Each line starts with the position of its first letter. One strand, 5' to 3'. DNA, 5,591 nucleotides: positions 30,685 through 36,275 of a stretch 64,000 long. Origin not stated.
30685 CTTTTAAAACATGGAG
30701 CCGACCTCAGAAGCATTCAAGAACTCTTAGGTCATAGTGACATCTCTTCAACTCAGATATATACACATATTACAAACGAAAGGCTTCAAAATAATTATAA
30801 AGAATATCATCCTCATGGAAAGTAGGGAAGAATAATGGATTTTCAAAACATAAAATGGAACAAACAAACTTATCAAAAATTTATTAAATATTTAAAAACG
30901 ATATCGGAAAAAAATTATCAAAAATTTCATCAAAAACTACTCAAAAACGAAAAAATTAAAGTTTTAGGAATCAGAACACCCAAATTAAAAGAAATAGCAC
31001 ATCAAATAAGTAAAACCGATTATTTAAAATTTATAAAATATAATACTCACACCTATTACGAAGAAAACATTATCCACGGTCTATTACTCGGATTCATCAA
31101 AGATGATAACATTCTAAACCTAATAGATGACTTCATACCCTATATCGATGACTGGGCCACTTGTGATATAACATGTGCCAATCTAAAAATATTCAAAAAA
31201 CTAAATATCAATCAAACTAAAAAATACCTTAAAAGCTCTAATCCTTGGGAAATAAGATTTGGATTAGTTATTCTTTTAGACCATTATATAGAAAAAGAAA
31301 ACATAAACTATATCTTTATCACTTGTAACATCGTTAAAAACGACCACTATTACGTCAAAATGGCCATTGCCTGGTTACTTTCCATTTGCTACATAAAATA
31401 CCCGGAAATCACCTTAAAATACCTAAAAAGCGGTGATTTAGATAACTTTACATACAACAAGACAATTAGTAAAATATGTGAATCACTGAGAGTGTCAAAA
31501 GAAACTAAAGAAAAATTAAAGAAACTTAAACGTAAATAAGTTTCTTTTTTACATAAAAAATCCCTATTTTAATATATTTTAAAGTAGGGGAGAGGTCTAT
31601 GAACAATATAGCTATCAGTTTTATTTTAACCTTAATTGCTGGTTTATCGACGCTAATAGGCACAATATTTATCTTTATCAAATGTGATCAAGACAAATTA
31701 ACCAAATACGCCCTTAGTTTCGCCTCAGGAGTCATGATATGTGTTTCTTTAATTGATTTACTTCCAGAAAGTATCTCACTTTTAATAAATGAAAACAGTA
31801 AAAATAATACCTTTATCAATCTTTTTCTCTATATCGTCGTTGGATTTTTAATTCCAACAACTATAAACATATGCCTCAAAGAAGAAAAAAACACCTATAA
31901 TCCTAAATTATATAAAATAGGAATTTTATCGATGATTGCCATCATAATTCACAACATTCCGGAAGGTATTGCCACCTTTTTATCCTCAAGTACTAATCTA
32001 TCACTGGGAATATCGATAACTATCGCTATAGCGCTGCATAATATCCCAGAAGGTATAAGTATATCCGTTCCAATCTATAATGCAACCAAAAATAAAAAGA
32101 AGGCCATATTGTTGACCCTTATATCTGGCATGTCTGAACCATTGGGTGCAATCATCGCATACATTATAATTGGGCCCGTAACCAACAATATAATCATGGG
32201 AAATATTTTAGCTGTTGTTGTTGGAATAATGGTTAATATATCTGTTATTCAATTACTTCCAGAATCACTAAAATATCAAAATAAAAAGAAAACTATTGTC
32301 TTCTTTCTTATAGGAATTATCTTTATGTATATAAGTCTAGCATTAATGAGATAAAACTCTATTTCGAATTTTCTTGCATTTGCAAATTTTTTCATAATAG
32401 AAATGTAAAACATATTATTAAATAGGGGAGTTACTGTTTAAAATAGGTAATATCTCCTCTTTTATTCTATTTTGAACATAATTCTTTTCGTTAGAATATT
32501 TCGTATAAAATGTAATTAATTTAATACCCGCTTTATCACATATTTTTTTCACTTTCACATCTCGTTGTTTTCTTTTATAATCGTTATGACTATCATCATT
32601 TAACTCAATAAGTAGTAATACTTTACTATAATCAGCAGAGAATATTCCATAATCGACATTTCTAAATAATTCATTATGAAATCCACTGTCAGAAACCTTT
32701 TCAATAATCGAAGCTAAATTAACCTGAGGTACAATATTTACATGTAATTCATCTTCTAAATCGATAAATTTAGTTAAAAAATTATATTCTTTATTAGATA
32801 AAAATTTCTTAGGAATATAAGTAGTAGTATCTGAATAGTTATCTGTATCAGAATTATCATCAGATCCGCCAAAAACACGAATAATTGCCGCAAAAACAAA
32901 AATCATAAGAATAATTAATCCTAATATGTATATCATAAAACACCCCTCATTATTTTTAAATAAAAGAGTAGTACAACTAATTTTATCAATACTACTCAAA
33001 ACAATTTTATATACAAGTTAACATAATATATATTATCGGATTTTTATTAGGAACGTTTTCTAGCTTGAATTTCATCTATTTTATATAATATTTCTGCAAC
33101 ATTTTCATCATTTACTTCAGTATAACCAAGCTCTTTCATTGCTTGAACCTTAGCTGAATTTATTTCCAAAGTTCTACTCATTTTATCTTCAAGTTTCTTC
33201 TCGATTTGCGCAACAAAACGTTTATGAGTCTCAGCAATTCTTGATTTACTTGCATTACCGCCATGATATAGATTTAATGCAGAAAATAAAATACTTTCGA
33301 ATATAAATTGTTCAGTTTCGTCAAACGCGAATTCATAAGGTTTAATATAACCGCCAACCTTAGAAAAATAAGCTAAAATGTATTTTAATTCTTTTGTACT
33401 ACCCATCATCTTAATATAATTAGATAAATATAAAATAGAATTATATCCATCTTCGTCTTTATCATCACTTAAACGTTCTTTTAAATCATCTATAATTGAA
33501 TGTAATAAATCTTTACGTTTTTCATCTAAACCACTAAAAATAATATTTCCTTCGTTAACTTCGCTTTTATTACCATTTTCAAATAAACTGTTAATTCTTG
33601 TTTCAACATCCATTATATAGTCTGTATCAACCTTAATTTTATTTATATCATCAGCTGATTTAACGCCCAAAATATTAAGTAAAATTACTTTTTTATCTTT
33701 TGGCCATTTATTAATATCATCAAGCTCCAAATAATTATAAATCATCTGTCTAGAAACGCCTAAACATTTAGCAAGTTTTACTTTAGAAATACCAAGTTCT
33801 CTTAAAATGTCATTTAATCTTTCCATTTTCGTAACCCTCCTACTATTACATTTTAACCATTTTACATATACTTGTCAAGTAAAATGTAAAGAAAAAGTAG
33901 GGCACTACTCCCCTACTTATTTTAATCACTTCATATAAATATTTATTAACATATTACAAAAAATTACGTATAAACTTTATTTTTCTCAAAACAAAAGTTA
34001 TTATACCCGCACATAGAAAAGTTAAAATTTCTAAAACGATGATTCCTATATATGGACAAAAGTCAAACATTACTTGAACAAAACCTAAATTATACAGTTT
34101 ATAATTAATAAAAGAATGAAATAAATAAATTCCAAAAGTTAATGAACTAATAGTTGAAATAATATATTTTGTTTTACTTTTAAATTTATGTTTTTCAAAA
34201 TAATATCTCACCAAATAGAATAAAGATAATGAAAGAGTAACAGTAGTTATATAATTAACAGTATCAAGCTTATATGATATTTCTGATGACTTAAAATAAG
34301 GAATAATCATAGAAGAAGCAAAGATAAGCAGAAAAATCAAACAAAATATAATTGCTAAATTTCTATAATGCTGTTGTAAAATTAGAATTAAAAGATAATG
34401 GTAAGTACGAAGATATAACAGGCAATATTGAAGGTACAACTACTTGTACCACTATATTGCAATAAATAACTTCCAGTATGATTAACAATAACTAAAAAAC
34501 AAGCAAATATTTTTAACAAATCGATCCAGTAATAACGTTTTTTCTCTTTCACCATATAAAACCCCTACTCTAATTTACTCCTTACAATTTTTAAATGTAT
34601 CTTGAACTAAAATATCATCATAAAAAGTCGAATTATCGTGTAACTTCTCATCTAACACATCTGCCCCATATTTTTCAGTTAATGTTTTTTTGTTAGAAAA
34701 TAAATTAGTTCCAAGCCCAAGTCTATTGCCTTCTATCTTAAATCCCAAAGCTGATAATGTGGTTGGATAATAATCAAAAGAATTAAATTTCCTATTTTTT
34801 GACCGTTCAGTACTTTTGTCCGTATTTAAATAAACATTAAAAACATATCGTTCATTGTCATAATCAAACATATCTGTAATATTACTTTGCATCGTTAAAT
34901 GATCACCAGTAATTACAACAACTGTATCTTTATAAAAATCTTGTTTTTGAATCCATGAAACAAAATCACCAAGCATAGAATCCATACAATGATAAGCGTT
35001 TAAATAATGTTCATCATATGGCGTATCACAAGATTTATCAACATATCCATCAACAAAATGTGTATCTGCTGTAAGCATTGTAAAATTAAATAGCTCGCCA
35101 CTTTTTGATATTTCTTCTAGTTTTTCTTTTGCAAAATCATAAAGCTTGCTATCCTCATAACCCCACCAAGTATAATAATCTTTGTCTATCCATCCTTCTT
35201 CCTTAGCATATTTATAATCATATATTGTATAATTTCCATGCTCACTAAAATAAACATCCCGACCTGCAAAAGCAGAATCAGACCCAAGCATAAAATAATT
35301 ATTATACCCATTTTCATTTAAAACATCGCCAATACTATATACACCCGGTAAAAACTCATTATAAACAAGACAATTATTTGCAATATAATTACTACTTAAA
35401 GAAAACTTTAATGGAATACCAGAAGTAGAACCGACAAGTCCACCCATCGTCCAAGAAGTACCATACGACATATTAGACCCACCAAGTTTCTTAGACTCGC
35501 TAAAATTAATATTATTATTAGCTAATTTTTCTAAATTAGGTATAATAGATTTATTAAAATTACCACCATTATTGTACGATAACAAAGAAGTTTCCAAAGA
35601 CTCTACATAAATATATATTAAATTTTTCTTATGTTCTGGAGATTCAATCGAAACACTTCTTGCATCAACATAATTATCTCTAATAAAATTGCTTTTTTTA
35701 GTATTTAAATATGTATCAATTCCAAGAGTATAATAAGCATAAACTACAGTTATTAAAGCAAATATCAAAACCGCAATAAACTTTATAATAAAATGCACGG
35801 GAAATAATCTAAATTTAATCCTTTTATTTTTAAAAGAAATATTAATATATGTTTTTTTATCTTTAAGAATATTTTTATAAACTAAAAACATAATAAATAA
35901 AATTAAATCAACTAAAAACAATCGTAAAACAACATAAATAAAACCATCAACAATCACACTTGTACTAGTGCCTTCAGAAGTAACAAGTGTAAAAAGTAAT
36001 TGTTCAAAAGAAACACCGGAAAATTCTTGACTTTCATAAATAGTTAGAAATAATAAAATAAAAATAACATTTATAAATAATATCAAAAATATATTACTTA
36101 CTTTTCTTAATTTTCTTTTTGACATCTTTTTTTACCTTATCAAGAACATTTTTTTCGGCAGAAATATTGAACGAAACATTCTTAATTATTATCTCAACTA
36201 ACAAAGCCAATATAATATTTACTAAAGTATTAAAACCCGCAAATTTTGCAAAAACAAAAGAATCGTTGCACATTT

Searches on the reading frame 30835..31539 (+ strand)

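Call 44: search_protein_families(library=pfam, proteins=[window:30835-31539:+], max_evalue=0.0001)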
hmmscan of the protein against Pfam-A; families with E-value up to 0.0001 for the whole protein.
window:30835-31539:+ (234 aa): 1 family
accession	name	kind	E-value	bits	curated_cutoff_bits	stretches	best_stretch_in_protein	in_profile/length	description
PF08713.17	DNA_alkylation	-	4e-17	63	21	1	24-199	9-196/213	DNA alkylation repair enzyme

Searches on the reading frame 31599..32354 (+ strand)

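Call 44: search_protein_families(library=pfam, proteins=[window:31599-32354:+], max_evalue=0.0001)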
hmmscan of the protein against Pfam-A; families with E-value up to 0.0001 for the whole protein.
window:31599-32354:+ (251 aa): 1 family
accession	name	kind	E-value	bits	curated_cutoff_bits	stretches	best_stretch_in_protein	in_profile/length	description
PF02535.28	Zip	-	4.6e-37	128.4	35.1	2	106-245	176-321/323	ZIP Zinc transporter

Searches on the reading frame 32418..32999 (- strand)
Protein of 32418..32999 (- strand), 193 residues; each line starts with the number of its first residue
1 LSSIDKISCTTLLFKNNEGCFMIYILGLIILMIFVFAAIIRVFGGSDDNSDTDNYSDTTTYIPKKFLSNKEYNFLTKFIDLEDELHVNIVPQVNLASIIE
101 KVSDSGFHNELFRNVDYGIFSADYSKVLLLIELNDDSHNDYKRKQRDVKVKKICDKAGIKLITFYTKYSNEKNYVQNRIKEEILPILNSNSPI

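Call 44: search_protein_families(library=pfam, proteins=[window:32418-32999:-], max_evalue=0.0001)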
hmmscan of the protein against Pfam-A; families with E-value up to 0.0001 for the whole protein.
window:32418-32999:- (193 aa): 1 family
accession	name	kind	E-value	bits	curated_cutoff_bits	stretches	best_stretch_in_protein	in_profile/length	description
PF10881.14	DUF2726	-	3.3e-12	46.7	24.7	1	67-181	5-124/126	Protein of unknown function (DUF2726)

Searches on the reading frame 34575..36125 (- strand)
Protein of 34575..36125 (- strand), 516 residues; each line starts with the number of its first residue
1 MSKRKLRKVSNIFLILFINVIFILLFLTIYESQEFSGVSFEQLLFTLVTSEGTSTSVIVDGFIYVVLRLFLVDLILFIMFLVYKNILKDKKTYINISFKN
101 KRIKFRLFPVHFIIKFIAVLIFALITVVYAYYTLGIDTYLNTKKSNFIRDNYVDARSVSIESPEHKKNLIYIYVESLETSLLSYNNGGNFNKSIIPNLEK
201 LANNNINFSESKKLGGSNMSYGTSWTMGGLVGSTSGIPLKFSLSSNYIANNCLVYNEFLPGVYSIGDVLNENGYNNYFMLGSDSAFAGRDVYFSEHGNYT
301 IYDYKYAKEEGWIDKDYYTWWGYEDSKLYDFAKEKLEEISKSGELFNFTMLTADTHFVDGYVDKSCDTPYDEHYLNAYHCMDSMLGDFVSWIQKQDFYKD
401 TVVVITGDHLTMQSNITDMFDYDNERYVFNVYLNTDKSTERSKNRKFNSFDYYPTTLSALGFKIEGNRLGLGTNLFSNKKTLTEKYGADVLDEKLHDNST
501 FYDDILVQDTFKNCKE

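Call 30: search_protein_families(library=pfam, proteins=[window:34575-36125:-], max_evalue=0.001)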
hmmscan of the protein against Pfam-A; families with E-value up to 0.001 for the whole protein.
window:34575-36125:- (516 aa): 1 family
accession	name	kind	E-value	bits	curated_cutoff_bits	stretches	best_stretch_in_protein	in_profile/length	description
PF00884.28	Sulfatase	-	1.1e-16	61.5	25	1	167-461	1-300/301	Sulfatase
